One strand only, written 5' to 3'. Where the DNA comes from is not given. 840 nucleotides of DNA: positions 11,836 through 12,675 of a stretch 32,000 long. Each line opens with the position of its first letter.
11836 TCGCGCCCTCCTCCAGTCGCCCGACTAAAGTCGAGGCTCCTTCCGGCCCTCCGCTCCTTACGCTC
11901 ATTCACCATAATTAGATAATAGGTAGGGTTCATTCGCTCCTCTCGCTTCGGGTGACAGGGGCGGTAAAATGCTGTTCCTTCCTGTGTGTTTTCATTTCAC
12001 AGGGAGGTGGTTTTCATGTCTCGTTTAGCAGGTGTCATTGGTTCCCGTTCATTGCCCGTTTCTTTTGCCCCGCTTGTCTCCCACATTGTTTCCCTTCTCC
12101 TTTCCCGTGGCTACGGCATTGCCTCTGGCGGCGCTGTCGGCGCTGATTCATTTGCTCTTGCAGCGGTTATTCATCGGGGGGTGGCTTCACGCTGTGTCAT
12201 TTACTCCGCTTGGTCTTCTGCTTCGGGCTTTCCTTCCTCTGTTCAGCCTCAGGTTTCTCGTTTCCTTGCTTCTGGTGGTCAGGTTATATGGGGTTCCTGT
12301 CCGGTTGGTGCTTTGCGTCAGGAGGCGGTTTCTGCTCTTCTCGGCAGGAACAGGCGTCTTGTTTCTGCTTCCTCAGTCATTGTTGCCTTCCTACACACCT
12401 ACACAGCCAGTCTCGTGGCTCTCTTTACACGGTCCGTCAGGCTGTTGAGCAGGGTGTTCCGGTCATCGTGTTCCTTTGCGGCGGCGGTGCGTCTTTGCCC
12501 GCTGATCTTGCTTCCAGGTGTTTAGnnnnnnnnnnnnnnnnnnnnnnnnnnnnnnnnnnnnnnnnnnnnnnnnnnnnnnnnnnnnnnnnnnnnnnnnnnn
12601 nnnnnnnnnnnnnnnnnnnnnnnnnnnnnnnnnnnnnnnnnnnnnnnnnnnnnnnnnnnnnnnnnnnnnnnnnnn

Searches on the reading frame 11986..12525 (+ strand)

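Call 10: search_protein_families(library=pfam, proteins=[window:11986-12525:+], max_evalue=0.01)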
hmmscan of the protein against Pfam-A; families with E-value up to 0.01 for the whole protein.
window:11986-12525:+ (179 aa): 1 family
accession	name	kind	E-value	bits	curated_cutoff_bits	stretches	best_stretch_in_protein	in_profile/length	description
PF02481.21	DNA_processg_A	-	4.6e-07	29.7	29.6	1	13-130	45-157/212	DNA recombination-mediator protein A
